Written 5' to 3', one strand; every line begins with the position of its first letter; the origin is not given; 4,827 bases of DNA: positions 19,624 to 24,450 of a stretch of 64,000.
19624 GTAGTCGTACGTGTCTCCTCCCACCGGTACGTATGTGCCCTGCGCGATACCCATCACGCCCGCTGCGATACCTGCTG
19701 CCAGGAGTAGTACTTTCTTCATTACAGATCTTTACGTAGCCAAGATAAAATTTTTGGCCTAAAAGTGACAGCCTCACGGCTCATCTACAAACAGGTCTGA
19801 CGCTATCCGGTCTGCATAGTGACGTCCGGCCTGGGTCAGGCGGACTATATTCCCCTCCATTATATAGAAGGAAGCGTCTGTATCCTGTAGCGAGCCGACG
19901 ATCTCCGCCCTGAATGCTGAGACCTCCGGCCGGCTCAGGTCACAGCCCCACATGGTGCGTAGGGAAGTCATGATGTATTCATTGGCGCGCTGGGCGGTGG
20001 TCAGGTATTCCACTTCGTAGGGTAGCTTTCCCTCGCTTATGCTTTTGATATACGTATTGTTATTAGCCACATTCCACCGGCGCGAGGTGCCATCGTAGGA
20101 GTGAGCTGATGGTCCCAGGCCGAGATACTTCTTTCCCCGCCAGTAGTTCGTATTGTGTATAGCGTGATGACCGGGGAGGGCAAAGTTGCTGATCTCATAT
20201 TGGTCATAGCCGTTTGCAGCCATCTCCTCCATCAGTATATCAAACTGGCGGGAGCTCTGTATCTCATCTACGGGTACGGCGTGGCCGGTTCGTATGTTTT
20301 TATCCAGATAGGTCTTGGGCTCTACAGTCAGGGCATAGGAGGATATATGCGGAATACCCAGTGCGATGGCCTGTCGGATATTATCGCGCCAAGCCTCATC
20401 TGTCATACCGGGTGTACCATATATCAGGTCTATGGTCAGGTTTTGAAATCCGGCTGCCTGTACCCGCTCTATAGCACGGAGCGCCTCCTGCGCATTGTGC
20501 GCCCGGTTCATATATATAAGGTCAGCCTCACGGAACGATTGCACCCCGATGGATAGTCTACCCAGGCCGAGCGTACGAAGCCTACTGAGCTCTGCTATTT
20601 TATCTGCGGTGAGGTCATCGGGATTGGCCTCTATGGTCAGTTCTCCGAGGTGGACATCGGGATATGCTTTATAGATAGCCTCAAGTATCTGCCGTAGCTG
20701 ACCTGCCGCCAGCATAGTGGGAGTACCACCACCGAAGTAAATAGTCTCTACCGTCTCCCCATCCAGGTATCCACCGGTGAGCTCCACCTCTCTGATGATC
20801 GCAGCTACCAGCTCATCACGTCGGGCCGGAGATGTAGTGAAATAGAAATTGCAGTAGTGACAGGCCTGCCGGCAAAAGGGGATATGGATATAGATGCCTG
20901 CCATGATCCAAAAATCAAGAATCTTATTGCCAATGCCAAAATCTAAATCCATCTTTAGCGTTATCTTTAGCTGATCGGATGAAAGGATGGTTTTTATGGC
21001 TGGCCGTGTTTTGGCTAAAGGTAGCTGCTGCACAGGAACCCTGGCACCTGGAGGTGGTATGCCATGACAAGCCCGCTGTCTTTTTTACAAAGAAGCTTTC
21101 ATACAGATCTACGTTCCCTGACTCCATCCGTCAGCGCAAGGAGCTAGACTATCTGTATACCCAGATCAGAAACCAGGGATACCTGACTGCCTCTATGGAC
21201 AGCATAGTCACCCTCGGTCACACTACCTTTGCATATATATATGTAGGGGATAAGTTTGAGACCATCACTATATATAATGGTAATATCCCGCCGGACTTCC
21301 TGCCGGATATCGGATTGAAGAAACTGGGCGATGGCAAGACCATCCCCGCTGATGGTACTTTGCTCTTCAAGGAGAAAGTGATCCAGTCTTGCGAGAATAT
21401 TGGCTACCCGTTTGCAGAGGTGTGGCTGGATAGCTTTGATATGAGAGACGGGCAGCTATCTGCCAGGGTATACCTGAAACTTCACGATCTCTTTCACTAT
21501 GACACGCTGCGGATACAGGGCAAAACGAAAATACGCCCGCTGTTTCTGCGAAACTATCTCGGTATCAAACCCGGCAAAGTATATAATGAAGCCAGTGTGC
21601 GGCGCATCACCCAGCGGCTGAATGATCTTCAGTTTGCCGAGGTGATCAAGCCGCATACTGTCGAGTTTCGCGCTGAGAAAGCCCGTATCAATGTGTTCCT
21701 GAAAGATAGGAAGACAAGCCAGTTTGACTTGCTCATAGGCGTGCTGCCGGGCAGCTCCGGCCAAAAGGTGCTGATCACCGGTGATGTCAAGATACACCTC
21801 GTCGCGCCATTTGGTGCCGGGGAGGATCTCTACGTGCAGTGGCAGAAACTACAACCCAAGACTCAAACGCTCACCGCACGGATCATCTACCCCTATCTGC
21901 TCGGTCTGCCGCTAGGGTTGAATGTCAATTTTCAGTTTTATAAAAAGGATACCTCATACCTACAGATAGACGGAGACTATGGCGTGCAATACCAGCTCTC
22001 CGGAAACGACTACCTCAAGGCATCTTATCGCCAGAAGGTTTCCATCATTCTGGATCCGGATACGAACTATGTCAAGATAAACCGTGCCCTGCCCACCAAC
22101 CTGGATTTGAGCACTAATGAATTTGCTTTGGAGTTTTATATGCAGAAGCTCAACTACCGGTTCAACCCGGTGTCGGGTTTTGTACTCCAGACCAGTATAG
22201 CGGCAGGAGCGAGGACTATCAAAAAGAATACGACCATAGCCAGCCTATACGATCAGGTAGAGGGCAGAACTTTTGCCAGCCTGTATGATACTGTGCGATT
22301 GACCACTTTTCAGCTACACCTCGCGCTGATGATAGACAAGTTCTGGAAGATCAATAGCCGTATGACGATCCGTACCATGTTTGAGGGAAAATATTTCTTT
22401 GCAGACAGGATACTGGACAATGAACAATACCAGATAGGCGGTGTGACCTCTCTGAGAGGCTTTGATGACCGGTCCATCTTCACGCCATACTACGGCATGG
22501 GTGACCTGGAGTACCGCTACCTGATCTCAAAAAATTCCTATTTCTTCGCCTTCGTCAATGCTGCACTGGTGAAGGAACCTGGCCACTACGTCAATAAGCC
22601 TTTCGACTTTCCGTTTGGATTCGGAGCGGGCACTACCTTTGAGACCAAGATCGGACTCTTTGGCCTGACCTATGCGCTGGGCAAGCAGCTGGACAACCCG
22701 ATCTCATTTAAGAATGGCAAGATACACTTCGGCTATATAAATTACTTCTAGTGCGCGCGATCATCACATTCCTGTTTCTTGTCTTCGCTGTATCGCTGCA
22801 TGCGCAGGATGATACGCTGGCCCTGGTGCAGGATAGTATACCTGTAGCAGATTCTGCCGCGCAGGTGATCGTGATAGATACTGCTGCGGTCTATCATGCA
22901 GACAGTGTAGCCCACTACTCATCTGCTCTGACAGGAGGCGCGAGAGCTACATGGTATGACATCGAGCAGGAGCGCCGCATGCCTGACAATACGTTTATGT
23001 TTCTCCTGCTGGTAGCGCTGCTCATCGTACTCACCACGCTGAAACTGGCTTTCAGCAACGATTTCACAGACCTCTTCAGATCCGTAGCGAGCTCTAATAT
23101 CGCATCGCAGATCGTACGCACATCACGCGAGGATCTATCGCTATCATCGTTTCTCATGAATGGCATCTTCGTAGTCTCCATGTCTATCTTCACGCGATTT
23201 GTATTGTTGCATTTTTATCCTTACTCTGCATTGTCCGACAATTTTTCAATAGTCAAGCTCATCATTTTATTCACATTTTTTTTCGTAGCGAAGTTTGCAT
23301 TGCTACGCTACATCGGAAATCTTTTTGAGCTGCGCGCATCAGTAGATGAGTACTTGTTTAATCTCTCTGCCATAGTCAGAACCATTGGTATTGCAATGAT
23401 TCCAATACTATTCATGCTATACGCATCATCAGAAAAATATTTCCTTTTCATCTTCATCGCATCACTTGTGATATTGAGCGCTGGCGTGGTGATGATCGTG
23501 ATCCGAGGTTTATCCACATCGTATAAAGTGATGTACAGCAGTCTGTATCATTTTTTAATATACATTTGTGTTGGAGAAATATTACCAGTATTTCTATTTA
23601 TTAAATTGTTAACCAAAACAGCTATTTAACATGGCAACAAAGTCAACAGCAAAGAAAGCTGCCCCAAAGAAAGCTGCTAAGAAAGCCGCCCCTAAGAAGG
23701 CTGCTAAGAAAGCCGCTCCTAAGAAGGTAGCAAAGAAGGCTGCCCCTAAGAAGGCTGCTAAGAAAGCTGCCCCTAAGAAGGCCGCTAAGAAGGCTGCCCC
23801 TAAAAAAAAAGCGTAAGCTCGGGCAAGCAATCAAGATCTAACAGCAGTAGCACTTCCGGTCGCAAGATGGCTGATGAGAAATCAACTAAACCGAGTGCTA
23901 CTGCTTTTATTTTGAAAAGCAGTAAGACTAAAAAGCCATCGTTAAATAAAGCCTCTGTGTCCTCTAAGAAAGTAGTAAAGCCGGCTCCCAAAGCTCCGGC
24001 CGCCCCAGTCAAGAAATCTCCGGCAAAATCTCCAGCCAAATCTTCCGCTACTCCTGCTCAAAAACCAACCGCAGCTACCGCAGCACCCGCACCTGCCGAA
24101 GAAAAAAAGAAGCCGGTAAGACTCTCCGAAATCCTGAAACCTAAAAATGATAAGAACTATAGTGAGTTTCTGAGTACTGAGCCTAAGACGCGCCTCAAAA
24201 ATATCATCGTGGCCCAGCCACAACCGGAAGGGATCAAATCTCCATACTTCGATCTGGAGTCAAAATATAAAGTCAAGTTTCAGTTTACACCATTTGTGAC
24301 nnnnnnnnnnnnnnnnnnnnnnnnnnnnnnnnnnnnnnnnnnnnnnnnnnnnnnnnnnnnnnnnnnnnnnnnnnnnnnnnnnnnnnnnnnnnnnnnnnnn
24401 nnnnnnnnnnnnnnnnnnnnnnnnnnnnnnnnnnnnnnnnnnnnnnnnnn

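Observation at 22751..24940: Stand-alone Lys/Ala/Pro repeat mini-protein next to a HemD-like protein with a basic low-complexity N-terminal extension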

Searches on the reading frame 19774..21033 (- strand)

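Call 4: search_protein_families(library=pfam, proteins=[window:19774-21033:-], max_evalue=0.1)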
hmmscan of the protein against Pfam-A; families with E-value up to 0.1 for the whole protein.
window:19774-21033:- (419 aa): 1 family
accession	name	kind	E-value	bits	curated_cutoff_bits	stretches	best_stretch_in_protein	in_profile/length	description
PF04055.27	Radical_SAM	-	6e-25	88.8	29.5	1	48-220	1-164/166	Radical SAM superfamily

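Call 5: search_protein_families(library=ncbifam, proteins=[window:19774-21033:-], max_evalue=0.1)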
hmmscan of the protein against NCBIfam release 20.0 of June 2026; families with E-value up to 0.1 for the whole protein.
window:19774-21033:- (419 aa): 30 families (the best 25 are shown)
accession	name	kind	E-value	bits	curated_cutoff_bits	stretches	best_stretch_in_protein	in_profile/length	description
TIGR00539.1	hemN_rel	equivalog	6.6e-84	282.1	205.4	1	47-368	3-319/361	radical SAM family heme chaperone HemW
NF006067.1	PRK08208.1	equivalog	1.3e-52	179.2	380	1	46-417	37-417/427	STM4012 family radical SAM protein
NF005133.0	PRK06582.1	equivalog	1.9e-51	175.3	597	1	46-313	13-277/390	coproporphyrinogen III oxidase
TIGR04107.1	rSAM_HutW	equivalog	2.4e-50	171.6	400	1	47-414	42-414/419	heme anaerobic degradation radical SAM methyltransferase ChuW/HutW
NF004567.0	PRK05904.1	equivalog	2.8e-46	158.3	355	1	47-318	9-271/353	coproporphyrinogen III oxidase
TIGR03994.1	rSAM_HemZ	equivalog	7.5e-40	137.3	321.4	1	44-279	84-318/401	coproporphyrinogen dehydrogenase HemZ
TIGR00538.1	hemN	equivalog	3.8e-34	118.3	324.95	1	47-287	52-291/454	oxygen-independent coproporphyrinogen III oxidase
NF006064.0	PRK08207.2-2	equivalog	1.9e-29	103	504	1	45-248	145-351/465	coproporphyrinogen III oxidase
NF006061.0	PRK08207.1-4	equivalog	7.5e-29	100.9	702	1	46-222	175-355/501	coproporphyrinogen III oxidase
NF006385.0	PRK08629.1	equivalog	1.7e-28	99.6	355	1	47-354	55-349/439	coproporphyrinogen III oxidase family protein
NF006060.0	PRK08207.1-3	equivalog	4.7e-25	88.3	653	1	46-247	151-356/477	coproporphyrinogen III oxidase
NF006059.0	PRK08207.1-1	equivalog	1.2e-24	86.9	1012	1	46-226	173-357/496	coproporphyrinogen III oxidase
NF006065.0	PRK08207.2-4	equivalog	2.2e-19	69.8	922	1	44-238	168-369/484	coproporphyrinogen III oxidase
NF006066.0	PRK08207.2-5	equivalog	2.8e-19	69.1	1117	1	46-238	192-387/518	coproporphyrinogen III oxidase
NF006062.0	PRK08207.1-5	equivalog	7e-19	68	1007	1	46-238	150-346/476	coproporphyrinogen III oxidase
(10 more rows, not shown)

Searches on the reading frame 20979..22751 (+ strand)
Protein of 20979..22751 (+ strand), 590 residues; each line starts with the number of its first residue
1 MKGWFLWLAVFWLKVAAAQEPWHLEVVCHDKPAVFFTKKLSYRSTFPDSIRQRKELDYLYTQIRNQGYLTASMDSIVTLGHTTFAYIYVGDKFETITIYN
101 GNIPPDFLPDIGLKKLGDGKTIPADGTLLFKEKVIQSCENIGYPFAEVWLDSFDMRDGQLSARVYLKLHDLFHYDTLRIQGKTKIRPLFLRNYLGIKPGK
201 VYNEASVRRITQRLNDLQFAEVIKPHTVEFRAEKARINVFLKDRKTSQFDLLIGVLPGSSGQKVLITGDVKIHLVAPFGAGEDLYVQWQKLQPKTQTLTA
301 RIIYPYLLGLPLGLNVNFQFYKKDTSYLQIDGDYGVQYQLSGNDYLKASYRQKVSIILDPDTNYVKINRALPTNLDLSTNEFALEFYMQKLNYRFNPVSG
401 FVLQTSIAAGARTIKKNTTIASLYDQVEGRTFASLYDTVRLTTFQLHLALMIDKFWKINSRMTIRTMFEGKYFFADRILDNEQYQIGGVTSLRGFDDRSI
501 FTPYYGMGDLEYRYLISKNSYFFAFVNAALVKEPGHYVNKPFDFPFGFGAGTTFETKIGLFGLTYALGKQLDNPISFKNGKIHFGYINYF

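Call 4: search_protein_families(library=pfam, proteins=[window:20979-22751:+], max_evalue=0.1)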
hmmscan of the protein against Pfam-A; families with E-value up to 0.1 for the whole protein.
window:20979-22751:+ (590 aa): 3 families
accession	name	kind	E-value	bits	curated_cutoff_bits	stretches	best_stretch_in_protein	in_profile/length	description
PF01103.29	Omp85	-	1.1e-09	38.7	24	1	278-581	3-316/325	Omp85 superfamily domain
PF07244.20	POTRA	-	4.2e-07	31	21.3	1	178-239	7-72/79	Surface antigen variable number repeat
PF03865.19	ShlB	-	0.069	13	22.7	0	442-500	200-256/311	Haemolysin secretion/activation protein ShlB/FhaC/HecB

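Call 5: search_protein_families(library=ncbifam, proteins=[window:20979-22751:+], max_evalue=0.1)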
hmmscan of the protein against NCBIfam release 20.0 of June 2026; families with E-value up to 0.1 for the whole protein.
window:20979-22751:+ (590 aa): 3 families
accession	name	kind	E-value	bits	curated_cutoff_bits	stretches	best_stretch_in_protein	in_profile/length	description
TIGR03303.1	OM_YaeT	equivalog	2.3e-16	59.4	297.15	1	132-500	281-632/741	outer membrane protein assembly factor BamA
NF052279.1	lipo_TamL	exception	6.4e-05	21.6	400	1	169-250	254-339/747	translocation and assembly module lipoprotein TamL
NF047950.2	ATportTamA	equivalog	0.0041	15.7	625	1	141-255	149-267/569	autotransporter assembly complex protein TamA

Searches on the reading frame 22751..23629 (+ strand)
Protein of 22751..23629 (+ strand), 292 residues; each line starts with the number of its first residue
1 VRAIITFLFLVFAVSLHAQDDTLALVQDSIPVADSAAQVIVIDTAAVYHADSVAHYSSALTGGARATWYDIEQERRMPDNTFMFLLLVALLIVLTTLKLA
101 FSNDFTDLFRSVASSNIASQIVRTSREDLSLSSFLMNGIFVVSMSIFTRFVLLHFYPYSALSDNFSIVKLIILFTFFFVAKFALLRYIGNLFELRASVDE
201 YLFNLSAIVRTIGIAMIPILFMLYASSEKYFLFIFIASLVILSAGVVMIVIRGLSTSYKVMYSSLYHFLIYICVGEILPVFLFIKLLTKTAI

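Call 4: search_protein_families(library=pfam, proteins=[window:22751-23629:+], max_evalue=0.1)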
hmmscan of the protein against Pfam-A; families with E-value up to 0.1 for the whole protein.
window:22751-23629:+ (292 aa): 1 family
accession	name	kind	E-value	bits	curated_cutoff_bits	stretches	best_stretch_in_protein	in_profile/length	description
PF14093.11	DUF4271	-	4.6e-20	72.8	29.7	1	84-287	2-206/206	Domain of unknown function (DUF4271)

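Call 5: search_protein_families(library=ncbifam, proteins=[window:22751-23629:+], max_evalue=0.1)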
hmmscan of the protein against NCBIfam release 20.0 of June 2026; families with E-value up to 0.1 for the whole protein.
window:22751-23629:+ (292 aa): 0 families

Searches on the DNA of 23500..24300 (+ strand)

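Call 22: search_rna_families(source=window, start=23500, end=24300, threshold=evalue, max_evalue=10)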
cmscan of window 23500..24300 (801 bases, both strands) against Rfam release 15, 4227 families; matches with E-value up to 10: 2.
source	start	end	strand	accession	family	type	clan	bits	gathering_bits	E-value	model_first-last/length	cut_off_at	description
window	23575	23636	-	RF03040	PGK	Cis-reg;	-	24.8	50.8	2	1-92/92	no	PGK RNA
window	23868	23938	+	RF00606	SNORD93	Gene; snRNA; snoRNA; CD-box;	-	19.1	60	1.2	1-74/74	no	Small nucleolar RNA SNORD93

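Call 77: build_rna_model(alignment_id=A2, structure=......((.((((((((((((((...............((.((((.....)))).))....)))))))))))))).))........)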
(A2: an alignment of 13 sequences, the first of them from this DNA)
Model R1 built from alignment A2 (13 sequences, 86 columns); structure: as given.
model positions 80; base pairs 22; branch points 0; effective number of sequences 3; information 0.708 bits per position. Calibrated on 0.2 Mb of random sequence (short: E-values are rough).
structure used (alignment columns):
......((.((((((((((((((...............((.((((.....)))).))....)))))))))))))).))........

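Call 78: search_with_rna_model(model_id=R1, sources=[window, L010, L011, L012, L013, L014, L015, L016, L017, L018, L019, L020, L021, L022, L023, L024, L025, L026, L027, L028, L029, L030, L031, L032, L033, L034, L035, L036, L037, L038, L039, L040, L041, L042, L043, L044, L045, L046, L047, L048, L049, L050, L051, L052, L053, L054, L055, L056, L057, L058, L059, L060, L061, L062, L063, L064, L065, L066, L067, L068, L069, L070, L071, L072, L073, L074, L075, L076, L077, L078, L079, L080, L081, L082, L083, L084, L085, L086, L087, L088, L089, L210, L211, L212, L213, L004, L007], max_evalue=1)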
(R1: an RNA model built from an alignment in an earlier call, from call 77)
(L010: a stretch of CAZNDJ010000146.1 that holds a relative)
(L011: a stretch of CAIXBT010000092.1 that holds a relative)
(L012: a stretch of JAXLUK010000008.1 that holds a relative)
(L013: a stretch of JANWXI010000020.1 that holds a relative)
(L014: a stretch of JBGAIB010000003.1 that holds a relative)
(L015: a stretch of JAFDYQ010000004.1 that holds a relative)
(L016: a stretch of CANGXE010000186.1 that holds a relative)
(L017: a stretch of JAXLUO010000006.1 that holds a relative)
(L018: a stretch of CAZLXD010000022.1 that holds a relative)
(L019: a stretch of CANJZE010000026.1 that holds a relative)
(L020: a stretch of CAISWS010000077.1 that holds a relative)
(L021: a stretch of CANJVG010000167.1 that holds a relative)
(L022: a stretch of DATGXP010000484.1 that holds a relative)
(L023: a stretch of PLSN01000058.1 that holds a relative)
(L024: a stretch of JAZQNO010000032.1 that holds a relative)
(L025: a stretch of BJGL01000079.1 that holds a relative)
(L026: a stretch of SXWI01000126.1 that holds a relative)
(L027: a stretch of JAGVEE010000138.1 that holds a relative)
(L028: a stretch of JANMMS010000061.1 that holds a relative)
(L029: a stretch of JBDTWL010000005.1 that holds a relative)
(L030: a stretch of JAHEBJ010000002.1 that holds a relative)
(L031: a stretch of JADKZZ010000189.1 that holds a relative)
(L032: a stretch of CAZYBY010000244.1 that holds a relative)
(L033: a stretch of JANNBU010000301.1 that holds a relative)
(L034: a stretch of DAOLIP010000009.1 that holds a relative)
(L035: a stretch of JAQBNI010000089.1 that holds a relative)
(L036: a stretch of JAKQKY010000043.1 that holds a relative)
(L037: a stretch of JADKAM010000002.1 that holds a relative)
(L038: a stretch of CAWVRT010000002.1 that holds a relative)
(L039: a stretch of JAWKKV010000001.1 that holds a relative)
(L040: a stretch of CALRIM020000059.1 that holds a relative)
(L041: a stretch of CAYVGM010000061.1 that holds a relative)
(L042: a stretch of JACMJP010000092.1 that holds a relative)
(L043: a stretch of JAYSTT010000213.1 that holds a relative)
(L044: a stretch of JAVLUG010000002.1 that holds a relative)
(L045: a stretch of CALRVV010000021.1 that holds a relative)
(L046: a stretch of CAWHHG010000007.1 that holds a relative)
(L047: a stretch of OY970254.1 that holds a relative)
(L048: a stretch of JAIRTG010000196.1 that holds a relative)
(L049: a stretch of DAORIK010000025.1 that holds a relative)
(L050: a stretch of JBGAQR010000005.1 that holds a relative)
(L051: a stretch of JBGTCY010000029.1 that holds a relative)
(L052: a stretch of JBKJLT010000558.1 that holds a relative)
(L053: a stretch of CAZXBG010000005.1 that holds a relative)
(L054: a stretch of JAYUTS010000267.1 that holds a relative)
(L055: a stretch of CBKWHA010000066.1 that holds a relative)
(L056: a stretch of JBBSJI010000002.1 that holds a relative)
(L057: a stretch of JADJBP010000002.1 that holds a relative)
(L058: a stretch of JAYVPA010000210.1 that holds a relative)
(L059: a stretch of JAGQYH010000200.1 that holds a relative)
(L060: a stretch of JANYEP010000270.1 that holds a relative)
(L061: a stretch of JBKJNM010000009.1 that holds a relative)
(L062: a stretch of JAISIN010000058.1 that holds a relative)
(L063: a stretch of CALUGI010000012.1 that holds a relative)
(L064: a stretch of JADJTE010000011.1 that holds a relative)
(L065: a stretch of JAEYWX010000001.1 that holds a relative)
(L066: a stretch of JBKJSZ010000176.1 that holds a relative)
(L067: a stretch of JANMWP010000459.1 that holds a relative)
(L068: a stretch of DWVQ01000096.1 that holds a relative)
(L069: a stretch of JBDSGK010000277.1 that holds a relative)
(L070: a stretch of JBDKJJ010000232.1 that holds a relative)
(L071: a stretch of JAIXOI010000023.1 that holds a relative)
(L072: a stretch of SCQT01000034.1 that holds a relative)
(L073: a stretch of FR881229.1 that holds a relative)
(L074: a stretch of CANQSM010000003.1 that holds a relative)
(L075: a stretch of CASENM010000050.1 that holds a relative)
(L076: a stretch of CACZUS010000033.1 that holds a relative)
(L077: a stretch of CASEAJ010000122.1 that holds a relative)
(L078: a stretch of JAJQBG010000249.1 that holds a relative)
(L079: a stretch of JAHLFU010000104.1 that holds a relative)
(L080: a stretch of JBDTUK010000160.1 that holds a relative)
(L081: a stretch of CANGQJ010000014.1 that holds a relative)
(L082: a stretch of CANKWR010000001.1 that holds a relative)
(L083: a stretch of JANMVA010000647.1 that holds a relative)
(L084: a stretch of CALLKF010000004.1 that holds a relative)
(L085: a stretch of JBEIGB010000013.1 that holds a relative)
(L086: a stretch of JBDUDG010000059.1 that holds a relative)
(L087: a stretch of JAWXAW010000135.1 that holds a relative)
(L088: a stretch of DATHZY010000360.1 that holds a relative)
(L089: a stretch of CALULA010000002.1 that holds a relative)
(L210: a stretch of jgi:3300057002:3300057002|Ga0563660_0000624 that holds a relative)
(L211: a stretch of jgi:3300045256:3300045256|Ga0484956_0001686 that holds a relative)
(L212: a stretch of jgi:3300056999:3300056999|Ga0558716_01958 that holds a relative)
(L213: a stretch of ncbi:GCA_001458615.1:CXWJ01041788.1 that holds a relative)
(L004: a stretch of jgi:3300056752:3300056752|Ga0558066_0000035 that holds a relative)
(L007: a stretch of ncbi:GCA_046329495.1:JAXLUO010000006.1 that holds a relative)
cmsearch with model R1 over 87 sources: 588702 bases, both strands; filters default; matches with E-value up to 1: 47.
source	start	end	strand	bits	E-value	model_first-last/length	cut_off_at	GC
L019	2977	3053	+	92.5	3.3e-28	1-80/80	no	0.39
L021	2977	3053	+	92.4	3.5e-28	1-80/80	no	0.39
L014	3076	3152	+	91.1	1e-27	1-80/80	no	0.42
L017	3076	3152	+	91.1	1e-27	1-80/80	no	0.42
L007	5067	5143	+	91.1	1e-27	1-80/80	no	0.42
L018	3055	3131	+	90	2.5e-27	1-80/80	no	0.43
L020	2974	3050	+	89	5.6e-27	1-80/80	no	0.39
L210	2462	2538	+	87.7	1.6e-26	1-80/80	no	0.42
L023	2557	2636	+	86.9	3e-26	1-80/80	no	0.41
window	23834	23913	+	86.4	4.7e-26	1-80/80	no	0.43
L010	188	267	+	86.4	4.7e-26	1-80/80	no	0.43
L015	2968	3047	+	86.4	4.7e-26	1-80/80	no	0.43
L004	5968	6047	+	86.4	4.7e-26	1-80/80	no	0.43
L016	363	439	+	86.1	5.6e-26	1-80/80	no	0.39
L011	2965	3044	+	85.2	1.2e-25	1-80/80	no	0.4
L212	2429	2508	+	82.5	1e-24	1-80/80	no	0.36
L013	2974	3050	+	81.7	2e-24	1-80/80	no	0.49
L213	327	406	+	73.8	1.1e-21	1-80/80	no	0.49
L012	2962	3044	+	73.7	1.2e-21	1-80/80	no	0.46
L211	2480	2559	+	66.7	3.2e-19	1-80/80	no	0.46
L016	364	440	-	30.2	1.6e-06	1-80/80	no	0.39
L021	2978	3054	-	27.8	1.1e-05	1-80/80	no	0.39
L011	2966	3045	-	27.5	1.4e-05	1-80/80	no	0.41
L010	189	268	-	27.1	1.9e-05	1-80/80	no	0.44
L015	2969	3048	-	27.1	1.9e-05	1-80/80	no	0.44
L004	5969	6048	-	27.1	1.9e-05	1-80/80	no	0.44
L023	2558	2637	-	26.2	4e-05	1-80/80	no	0.43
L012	2963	3045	-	25.2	9.1e-05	1-80/80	no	0.45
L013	2975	3051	-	24.7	0.00014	1-80/80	no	0.49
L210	2463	2539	-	24.5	0.00016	1-80/80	no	0.43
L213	328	407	-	24.4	0.00017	1-80/80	no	0.49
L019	2978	3054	-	24.1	0.00021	1-80/80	no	0.4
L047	6418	6492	-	24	0.00024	1-80/80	no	0.4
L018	3056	3132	-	23.5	0.00036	1-80/80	no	0.43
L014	3077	3153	-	23.4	0.00039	1-80/80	no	0.43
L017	3077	3153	-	23.4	0.00039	1-80/80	no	0.43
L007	5068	5144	-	23.4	0.00039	1-80/80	no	0.43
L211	2481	2559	-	21.1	0.0024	1-80/80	no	0.47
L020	2975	3051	-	21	0.0027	1-80/80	no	0.4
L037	6415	6489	-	20.3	0.0047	1-80/80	no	0.43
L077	6342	6387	+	16.8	0.076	1-80/80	no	0.43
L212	2430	2507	-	15.9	0.15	1-80/80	no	0.36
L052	4965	5039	-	15.5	0.22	1-80/80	no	0.43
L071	5941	5985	-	14.6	0.42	1-80/80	no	0.49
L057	6370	6444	-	14.5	0.47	1-80/80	no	0.47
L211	2234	2285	+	13.8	0.85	16-66/80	no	0.42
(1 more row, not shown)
